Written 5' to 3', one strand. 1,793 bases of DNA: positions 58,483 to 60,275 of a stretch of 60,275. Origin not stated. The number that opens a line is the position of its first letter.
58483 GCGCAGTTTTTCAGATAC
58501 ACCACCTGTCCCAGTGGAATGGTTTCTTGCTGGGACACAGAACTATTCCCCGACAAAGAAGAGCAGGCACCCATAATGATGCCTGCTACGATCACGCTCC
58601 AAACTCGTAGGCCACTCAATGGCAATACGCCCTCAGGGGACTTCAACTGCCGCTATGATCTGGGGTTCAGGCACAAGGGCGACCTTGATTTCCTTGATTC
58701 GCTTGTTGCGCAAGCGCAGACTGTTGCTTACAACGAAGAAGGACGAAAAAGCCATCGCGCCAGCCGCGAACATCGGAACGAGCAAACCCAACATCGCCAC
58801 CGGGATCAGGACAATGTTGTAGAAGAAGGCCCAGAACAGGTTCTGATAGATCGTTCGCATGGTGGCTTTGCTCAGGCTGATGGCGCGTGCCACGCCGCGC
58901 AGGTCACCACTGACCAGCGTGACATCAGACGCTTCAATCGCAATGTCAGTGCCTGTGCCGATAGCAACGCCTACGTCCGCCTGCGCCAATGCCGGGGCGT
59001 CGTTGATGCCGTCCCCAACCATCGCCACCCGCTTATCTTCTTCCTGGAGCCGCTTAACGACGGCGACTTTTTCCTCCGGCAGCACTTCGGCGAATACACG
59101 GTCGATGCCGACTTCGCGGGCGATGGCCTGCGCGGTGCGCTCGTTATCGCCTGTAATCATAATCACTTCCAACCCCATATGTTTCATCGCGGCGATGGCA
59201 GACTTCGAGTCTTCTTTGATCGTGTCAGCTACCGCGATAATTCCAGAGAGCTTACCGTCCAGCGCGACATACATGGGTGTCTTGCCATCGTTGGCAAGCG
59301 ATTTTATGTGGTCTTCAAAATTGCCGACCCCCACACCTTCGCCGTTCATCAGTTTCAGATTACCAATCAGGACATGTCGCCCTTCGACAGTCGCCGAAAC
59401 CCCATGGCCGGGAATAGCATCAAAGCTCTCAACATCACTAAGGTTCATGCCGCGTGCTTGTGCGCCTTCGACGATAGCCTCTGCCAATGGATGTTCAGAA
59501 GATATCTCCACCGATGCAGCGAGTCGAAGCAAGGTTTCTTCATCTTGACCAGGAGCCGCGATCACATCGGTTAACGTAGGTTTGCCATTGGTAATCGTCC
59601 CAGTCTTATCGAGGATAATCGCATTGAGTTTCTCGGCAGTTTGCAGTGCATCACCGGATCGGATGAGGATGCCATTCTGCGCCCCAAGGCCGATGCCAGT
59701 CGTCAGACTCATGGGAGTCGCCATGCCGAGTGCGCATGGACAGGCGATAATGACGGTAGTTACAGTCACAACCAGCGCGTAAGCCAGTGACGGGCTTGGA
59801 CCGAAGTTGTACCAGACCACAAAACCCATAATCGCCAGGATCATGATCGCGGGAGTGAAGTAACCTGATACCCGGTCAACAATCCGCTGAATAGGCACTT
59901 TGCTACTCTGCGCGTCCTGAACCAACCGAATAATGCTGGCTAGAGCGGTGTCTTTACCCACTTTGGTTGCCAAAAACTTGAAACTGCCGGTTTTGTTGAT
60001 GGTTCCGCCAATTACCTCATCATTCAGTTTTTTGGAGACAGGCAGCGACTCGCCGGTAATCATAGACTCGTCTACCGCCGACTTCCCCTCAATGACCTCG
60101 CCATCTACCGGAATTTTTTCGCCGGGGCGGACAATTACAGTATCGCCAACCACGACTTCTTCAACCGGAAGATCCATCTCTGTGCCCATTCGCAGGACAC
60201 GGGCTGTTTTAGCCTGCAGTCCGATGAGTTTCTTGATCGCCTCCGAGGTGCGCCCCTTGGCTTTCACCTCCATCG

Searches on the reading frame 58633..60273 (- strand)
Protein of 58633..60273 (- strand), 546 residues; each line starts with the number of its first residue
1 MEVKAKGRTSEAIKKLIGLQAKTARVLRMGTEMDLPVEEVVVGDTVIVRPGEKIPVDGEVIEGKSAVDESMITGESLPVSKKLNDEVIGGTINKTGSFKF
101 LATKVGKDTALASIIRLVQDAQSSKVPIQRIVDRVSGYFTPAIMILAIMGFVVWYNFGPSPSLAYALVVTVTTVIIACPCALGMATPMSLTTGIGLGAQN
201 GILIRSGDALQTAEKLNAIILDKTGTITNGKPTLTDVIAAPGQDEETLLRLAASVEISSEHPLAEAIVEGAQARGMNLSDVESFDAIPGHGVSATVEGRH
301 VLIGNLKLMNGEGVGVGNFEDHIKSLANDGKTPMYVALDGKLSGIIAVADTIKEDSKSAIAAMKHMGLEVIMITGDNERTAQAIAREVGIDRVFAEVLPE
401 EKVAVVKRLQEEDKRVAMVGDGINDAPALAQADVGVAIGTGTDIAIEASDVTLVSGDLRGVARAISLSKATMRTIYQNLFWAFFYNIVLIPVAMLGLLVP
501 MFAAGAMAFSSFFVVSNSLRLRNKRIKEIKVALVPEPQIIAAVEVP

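Call 63: search_protein_families(library=ncbifam, proteins=[window:58633-60273:-], max_evalue=0.001)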
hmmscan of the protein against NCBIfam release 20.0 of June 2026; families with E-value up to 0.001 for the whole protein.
window:58633-60273:- (546 aa): 29 families (the best 25 are shown)
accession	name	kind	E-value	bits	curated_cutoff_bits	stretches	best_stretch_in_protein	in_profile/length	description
TIGR01525.1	ATPase-IB_hvy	subfamily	1.3e-187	625.1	346.25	1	2-521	35-560/560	heavy metal translocating P-type ATPase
NF007952.0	PRK10671.1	equivalog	8.6e-167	556.8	1316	1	1-522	306-832/838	copper-exporting P-type ATPase CopA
TIGR01511.1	ATPase-IB1_Cu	subfamily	1.1e-163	546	397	1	2-522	60-542/542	copper-translocating P-type ATPase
TIGR01512.1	ATPase-IB2_Cd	subfamily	1.4e-127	426.4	313.5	2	2-327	35-330/494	cadmium family heavy metal-translocating P-type ATPase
NF008262.1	PRK11033.1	equivalog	1.6e-121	407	1005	1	3-524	213-730/731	zinc/cadmium/mercury/lead-transporting ATPase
NF033775.1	P_type_ZntA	exception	1.3e-108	364.2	1240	1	2-524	217-731/732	Zn(II)/Cd(II)/Pb(II) translocating P-type ATPase ZntA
TIGR01494.1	ATPase_P-type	subfamily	2.8e-97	326.2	62.3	1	2-508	13-475/478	HAD-IC family P-type ATPase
TIGR01497.1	kdpB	equivalog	2.8e-64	217.4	527.9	1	5-456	87-551/675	potassium-transporting ATPase subunit KdpB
TIGR01647.1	ATPase-IIIA_H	equivalog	1.2e-61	209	615.5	2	9-392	79-483/755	plasma-membrane proton-efflux P-type ATPase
NF010609.0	PRK14010.1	equivalog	1.2e-54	185.6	1323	1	14-451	95-541/673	K(+)-transporting ATPase subunit B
TIGR01517.1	ATPase-IIB_Ca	equivalog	1.1e-45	156.2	507.05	3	21-239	155-383/882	calcium-translocating P-type ATPase, PMCA-type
TIGR01522.1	ATPase-IIA2_Ca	equivalog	4.4e-40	137.2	798.3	3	393-475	567-650/854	calcium-transporting P-type ATPase, PMR1-type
TIGR01116.1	ATPase-IIA1_Ca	equivalog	5.4e-40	137.2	703.4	2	342-512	457-634/799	calcium-translocating P-type ATPase, SERCA-type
TIGR01657.1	P-ATPase-V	hypoth_equivalog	4.9e-36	123.7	618.25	4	392-441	781-830/1055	ATP13A2 family polyamine export P-type ATPase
TIGR01524.1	ATPase-IIIB_Mg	equivalog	9.5e-34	116.4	610.75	3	392-474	581-663/867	magnesium-translocating P-type ATPase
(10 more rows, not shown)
